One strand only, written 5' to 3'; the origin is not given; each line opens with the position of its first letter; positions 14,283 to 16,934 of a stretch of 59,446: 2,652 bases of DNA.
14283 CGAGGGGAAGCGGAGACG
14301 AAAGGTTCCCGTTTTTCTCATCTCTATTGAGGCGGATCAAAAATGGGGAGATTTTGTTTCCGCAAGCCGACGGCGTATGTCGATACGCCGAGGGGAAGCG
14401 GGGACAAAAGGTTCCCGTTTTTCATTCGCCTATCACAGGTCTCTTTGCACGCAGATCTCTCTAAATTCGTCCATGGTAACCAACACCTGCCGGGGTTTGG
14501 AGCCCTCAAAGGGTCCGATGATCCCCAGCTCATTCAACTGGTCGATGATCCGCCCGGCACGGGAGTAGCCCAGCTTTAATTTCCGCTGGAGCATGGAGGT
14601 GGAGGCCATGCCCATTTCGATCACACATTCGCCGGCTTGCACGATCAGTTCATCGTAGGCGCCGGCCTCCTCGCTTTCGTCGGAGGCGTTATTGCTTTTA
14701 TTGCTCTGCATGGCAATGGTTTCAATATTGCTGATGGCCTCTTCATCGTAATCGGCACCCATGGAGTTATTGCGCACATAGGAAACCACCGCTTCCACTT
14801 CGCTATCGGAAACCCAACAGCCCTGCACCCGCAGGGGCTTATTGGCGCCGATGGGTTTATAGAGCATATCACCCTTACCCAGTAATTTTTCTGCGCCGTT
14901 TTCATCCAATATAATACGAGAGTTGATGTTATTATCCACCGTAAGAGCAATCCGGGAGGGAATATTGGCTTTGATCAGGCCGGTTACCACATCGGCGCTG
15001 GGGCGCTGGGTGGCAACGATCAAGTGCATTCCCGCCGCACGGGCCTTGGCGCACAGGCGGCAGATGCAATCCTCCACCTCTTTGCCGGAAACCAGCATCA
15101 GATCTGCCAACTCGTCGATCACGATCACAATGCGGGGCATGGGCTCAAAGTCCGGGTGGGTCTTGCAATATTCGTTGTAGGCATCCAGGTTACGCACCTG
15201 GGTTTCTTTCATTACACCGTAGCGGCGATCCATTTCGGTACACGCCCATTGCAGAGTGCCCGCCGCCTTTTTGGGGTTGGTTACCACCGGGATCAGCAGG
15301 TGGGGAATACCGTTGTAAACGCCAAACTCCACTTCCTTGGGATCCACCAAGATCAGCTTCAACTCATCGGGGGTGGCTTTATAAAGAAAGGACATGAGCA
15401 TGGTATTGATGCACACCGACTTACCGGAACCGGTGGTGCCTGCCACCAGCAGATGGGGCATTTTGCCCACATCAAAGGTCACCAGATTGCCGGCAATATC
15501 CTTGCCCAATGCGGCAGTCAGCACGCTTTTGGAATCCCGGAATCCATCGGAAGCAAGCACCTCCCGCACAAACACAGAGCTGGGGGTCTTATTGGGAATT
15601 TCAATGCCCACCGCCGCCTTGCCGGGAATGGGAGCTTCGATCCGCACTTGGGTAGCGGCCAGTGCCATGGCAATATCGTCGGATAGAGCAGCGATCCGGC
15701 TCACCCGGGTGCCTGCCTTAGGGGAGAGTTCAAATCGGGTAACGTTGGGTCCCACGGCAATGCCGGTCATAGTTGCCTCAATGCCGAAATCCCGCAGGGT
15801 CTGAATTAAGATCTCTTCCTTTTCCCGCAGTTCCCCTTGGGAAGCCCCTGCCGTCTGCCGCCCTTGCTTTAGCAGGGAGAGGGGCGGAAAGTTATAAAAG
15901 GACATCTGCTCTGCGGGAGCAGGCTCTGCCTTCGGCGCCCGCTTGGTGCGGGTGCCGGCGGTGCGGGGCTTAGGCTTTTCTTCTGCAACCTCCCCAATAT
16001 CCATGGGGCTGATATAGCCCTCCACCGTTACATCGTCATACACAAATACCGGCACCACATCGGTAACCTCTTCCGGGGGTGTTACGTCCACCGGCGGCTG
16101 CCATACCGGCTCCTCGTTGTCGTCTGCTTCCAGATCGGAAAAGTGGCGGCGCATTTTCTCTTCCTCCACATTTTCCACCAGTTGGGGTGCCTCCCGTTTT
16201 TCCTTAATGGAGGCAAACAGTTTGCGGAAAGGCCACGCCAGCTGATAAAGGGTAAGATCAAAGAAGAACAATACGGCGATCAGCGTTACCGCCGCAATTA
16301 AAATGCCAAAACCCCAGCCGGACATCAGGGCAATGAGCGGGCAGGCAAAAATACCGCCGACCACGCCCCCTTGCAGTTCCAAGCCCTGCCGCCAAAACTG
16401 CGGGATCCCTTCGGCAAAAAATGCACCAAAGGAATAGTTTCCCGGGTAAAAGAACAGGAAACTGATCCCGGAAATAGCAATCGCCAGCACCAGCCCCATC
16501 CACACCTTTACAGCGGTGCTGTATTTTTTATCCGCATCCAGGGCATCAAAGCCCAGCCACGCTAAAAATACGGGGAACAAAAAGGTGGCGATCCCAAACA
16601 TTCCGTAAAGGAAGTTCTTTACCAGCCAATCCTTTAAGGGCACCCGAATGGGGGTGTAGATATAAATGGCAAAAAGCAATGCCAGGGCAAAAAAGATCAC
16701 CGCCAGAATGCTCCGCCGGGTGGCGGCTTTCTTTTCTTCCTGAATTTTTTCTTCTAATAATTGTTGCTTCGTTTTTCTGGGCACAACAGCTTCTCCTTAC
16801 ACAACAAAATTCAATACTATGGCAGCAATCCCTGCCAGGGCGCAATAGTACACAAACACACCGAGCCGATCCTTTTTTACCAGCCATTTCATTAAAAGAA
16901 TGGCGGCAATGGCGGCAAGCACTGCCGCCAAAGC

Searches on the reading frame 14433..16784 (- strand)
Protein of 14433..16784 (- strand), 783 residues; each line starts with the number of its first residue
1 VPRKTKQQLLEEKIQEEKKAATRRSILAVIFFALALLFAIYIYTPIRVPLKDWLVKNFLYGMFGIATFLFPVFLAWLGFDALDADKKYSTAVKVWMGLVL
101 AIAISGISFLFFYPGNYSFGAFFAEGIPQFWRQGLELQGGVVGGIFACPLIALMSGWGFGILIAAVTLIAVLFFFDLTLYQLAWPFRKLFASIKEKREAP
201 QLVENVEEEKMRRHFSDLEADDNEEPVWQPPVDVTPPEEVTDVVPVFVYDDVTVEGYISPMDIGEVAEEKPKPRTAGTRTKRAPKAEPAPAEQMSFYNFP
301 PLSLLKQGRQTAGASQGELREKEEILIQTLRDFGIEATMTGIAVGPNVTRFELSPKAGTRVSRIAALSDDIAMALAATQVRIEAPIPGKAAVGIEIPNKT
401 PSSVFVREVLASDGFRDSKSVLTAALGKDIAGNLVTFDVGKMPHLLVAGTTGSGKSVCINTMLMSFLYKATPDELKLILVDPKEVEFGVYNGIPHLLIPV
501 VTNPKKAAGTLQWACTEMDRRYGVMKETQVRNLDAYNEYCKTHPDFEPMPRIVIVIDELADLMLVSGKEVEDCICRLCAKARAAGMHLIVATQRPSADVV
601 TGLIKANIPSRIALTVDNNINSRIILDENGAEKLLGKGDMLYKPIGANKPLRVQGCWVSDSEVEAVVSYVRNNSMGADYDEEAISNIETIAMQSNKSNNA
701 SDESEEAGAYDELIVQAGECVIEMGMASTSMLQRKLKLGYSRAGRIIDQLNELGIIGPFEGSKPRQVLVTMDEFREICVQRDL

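Call 36: search_protein_families(library=pfam, proteins=[window:14433-16784:-])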
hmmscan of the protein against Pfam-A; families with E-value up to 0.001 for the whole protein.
window:14433-16784:- (783 aa): 5 families
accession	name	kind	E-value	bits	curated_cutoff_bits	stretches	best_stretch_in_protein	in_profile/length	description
PF01580.24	FtsK_SpoIIIE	-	7.8e-65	218.8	24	1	407-596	3-220/221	FtsK/SpoIIIE family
PF17854.6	FtsK_alpha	-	5.9e-32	110.3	22.9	1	299-398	1-101/101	FtsK alpha domain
PF09397.16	FtsK_gamma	-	2.4e-25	88.5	30.6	1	710-770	3-63/63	Ftsk gamma domain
PF13401.12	AAA_22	-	0.00027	21.7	27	1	444-591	7-121/130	AAA domain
PF13491.11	FtsK_4TM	-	0.00073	19.7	23.1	1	58-183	57-167/171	4TM region of DNA translocase FtsK/SpoIIIE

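Call 37: find_homologous_proteins(query=window:14433-16784:-, max_evalue=1e-100)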
Query window:14433-16784:- (783 aa): 7962 proteins with E <= 1e-100 among 8000 candidates; the best 120 are listed.
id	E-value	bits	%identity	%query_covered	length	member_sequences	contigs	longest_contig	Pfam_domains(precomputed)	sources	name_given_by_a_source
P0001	0.0e+0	1767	100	100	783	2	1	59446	PF17854.7,PF01580.25,PF09397.17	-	-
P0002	0.0e+0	1506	84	100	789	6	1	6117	PF17854.7,PF13491.12,PF01580.25,PF09397.17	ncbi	-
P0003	0.0e+0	1498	84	100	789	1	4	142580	PF17854.7,PF01580.25,PF09397.17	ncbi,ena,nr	ncbi:MAG: hypothetical protein IJ043_04565 [Clostridia bacterium]|nr:hypothetical protein [Clostridi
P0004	0.0e+0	1480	83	100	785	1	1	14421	PF17854.7,PF01580.25,PF09397.17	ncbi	-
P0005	0.0e+0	1477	83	100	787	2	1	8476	PF17854.7,PF01580.25,PF09397.17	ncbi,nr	ncbi:MAG: DNA translocase FtsK [Clostridia bacterium]|nr:DNA translocase FtsK [Clostridia bacterium]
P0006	0.0e+0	1468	82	100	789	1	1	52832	PF17854.7,PF13491.12,PF01580.25,PF09397.17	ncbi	-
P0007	0.0e+0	1467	83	99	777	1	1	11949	PF17854.7,PF01580.25,PF09397.17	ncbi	-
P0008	0.0e+0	1464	81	100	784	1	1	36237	PF17854.7,PF01580.25,PF09397.17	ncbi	-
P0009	0.0e+0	1442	80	100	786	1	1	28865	PF17854.7,PF13491.12,PF01580.25,PF09397.17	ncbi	-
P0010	0.0e+0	1419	80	100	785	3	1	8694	PF17854.7,PF01580.25,PF09397.17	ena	-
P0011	0.0e+0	1401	79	100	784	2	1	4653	PF17854.7,PF01580.25,PF09397.17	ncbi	-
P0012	0.0e+0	1398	78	100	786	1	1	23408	PF17854.7,PF13491.12,PF01580.25,PF09397.17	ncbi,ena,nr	ncbi:MAG: DNA translocase FtsK 4TM domain-containing protein [Clostridia bacterium]|nr:DNA transloca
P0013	0.0e+0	1396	80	99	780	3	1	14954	PF17854.7,PF01580.25,PF09397.17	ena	-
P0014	0.0e+0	1394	78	100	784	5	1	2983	PF17854.7,PF13491.12,PF01580.25,PF09397.17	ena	-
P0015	0.0e+0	1376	78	100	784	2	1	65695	PF17854.7,PF01580.25,PF09397.17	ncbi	-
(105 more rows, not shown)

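Call 38: find_encoding_contigs(protein=P0003, flank=10000, max_places=3)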
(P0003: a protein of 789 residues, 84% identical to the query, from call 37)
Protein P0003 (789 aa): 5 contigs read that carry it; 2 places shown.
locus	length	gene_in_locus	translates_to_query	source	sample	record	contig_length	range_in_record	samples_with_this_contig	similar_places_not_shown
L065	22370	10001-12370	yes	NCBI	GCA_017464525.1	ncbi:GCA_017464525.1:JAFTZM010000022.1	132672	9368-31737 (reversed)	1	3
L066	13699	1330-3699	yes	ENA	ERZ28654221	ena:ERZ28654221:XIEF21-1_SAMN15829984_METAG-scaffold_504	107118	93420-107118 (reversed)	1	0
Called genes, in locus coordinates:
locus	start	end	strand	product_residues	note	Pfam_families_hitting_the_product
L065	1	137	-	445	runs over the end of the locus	PF10396:TrmE_N, PF12631:MnmE_helical, PF00350:Dynamin_N (faint), PF01926:MMR_HSR1, PF02421:FeoB_N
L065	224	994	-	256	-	PF00756:Esterase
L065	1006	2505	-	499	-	-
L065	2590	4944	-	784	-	PF00703:Glyco_hydro_2 (weak), PF02836:Glyco_hydro_2_C, PF16355:DUF4982, PF09134:Invasin_D3 (weak), PF18565:Glyco_hydro2_C5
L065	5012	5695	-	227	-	-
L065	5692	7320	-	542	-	PF01120:Alpha_L_fucos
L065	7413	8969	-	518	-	PF12072:RNase_Y_N, PF00013:KH_1 (weak), PF01966:HD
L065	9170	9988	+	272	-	PF02673:BacA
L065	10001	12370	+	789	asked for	PF17854:FtsK_alpha, PF01580:FtsK_SpoIIIE, PF09397:FtsK_gamma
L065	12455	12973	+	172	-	-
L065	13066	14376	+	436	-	PF01229:Glyco_hydro_39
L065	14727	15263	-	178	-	PF02915:Rubrerythrin, PF23458:DUF7130 (weak), PF21349:RUBY_RBDX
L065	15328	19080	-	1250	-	PF08757:CotH, PF00404:Dockerin_1 (weak)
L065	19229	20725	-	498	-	-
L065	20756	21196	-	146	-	PF00075:RNase_H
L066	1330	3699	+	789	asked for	PF17854:FtsK_alpha, PF01580:FtsK_SpoIIIE, PF09397:FtsK_gamma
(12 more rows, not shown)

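Call 39: find_encoding_contigs(protein=P0006, flank=10000, max_places=2)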
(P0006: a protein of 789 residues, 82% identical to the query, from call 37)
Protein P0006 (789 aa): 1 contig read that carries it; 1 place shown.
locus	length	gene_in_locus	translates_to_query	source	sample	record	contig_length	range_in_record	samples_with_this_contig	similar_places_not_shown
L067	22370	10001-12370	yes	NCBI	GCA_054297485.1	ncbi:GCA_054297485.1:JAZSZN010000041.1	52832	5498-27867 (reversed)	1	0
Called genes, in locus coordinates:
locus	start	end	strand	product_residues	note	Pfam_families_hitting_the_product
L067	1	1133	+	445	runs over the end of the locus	PF10396:TrmE_N, PF12631:MnmE_helical, PF00009:GTP_EFTU (faint), PF00350:Dynamin_N (faint), PF01926:MMR_HSR1, PF02421:FeoB_N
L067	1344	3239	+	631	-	PF01134:GIDA, PF07992:Pyr_redox_2, PF21680:GIDA_C_1st, PF13932:SAM_GIDA_C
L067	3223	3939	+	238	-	PF02527:GidB, PF08242:Methyltransf_12 (weak), PF13847:Methyltransf_31 (weak)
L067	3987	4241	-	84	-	PF12844:HTH_19 (weak), PF01381:HTH_3, PF13443:HTH_26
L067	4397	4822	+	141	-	-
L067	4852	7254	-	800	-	PF00703:Glyco_hydro_2 (weak), PF02836:Glyco_hydro_2_C, PF16355:DUF4982, PF09134:Invasin_D3 (weak), PF18565:Glyco_hydro2_C5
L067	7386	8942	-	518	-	PF12072:RNase_Y_N, PF00013:KH_1 (weak), PF01966:HD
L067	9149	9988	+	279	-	PF02673:BacA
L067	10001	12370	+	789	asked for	PF13491:FtsK_4TM (weak), PF17854:FtsK_alpha, PF01580:FtsK_SpoIIIE, PF09397:FtsK_gamma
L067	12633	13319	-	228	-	PF00923:TAL_FSA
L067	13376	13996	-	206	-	PF01894:YjbQ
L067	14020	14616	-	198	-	PF13580:SIS_2 (faint), PF01380:SIS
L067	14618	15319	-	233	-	PF00121:TIM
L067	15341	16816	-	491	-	PF00370:FGGY_N, PF02782:FGGY_C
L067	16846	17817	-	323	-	-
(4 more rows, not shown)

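Call 40: find_encoding_contigs(protein=P0008, flank=10000, max_places=2)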
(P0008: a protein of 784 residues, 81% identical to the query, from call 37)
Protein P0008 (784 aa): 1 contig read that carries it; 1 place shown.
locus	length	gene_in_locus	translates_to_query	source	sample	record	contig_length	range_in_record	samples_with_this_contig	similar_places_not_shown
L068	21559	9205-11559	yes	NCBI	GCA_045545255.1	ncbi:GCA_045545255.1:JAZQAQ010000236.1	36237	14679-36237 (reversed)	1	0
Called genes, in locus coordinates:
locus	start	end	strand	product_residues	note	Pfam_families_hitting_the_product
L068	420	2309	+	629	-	PF01134:GIDA, PF07992:Pyr_redox_2, PF12831:FAD_oxidored (faint), PF21680:GIDA_C_1st, PF13932:SAM_GIDA_C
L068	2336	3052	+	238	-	PF02527:GidB, PF13847:Methyltransf_31 (weak)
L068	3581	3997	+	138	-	-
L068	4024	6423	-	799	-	PF00703:Glyco_hydro_2 (weak), PF02836:Glyco_hydro_2_C, PF16355:DUF4982, PF18565:Glyco_hydro2_C5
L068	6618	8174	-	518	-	PF12072:RNase_Y_N, PF00013:KH_1 (weak), PF01966:HD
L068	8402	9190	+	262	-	PF02673:BacA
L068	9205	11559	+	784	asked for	PF17854:FtsK_alpha, PF01580:FtsK_SpoIIIE, PF09397:FtsK_gamma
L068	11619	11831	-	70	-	PF13443:HTH_26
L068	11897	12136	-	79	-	PF12844:HTH_19 (weak), PF13560:HTH_31 (weak), PF01381:HTH_3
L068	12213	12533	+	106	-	-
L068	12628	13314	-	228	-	PF00923:TAL_FSA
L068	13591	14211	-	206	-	PF01894:YjbQ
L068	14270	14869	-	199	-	PF13580:SIS_2 (faint), PF01380:SIS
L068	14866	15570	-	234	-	PF00121:TIM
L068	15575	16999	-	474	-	PF00370:FGGY_N, PF02782:FGGY_C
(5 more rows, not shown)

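Call 78: find_encoding_contigs(protein=P0004, flank=6000, max_places=2)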
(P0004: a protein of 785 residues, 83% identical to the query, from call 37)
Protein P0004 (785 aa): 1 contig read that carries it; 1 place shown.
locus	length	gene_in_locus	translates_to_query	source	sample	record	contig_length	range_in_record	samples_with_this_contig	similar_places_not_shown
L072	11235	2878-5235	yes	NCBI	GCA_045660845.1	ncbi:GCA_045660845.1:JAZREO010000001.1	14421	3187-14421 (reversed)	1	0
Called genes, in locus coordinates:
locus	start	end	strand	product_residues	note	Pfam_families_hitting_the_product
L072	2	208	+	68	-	?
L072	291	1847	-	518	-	PF12072:RNase_Y_N, PF00013:KH_1 (weak), PF01966:HD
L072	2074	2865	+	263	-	PF02673:BacA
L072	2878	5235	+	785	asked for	PF17854:FtsK_alpha, PF01580:FtsK_SpoIIIE, PF09397:FtsK_gamma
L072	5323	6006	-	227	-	PF00923:TAL_FSA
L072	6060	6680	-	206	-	PF01894:YjbQ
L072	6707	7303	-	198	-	PF13580:SIS_2 (faint), PF01380:SIS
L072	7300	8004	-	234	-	PF00121:TIM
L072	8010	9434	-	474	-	PF00370:FGGY_N, PF02782:FGGY_C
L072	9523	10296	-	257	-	PF08220:HTH_DeoR, PF08279:HTH_11 (weak), PF00455:DeoRC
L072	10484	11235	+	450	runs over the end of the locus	-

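Call 79: find_encoding_contigs(protein=P0007, flank=6000, max_places=2)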
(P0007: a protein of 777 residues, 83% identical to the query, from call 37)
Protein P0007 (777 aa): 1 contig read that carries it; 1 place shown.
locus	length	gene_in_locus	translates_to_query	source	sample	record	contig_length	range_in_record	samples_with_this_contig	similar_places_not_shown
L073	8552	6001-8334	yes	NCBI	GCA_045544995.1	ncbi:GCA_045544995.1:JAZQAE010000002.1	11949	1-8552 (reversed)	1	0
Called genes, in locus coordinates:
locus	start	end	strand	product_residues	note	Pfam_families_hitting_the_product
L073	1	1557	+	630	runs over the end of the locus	PF01134:GIDA, PF07992:Pyr_redox_2, PF21680:GIDA_C_1st, PF13932:SAM_GIDA_C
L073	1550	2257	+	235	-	PF02527:GidB, PF13847:Methyltransf_31 (weak), PF08242:Methyltransf_12 (weak), PF13649:Methyltransf_25 (faint)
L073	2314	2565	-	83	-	PF01381:HTH_3, PF12844:HTH_19 (weak), PF13443:HTH_26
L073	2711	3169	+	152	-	PF06908:YpsA (faint)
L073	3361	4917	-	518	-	PF12072:RNase_Y_N, PF00013:KH_1 (weak), PF01966:HD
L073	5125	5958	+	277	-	PF02673:BacA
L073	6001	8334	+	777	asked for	PF17854:FtsK_alpha, PF01580:FtsK_SpoIIIE, PF09397:FtsK_gamma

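Call 80: find_encoding_contigs(protein=P0002, flank=6000, max_places=2)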
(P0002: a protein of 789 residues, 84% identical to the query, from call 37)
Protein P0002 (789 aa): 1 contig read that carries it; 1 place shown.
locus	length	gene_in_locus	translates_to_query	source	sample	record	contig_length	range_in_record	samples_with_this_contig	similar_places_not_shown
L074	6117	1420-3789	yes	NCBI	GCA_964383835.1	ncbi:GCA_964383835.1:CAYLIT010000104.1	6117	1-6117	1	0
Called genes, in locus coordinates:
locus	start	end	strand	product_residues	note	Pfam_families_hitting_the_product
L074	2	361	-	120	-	?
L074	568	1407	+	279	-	PF02673:BacA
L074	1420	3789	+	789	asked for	PF13491:FtsK_4TM (weak), PF17854:FtsK_alpha, PF01580:FtsK_SpoIIIE, PF09397:FtsK_gamma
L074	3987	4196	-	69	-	PF13560:HTH_31 (weak), PF12844:HTH_19 (weak), PF01381:HTH_3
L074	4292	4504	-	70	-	PF13744:HTH_37 (weak), PF13443:HTH_26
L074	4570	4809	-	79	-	PF13560:HTH_31 (weak), PF01381:HTH_3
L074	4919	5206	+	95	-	-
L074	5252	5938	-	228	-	PF00923:TAL_FSA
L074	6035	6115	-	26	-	?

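Call 81: find_encoding_contigs(protein=P0005, flank=6000, max_places=2)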
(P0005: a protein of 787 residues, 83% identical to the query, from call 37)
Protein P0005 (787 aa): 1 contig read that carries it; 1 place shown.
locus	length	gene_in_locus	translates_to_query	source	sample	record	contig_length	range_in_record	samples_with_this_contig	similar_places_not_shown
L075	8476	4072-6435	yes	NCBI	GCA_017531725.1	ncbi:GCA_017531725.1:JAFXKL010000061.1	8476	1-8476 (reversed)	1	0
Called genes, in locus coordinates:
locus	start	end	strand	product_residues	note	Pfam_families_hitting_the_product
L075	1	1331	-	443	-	PF00703:Glyco_hydro_2 (weak), PF02836:Glyco_hydro_2_C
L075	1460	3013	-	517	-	PF12072:RNase_Y_N, PF00013:KH_1 (weak), PF01966:HD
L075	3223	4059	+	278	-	PF02673:BacA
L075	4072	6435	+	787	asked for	PF17854:FtsK_alpha, PF01580:FtsK_SpoIIIE, PF09397:FtsK_gamma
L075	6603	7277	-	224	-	-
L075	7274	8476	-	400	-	PF05593:RHS_repeat (faint), PF25023:TEN_YD-shell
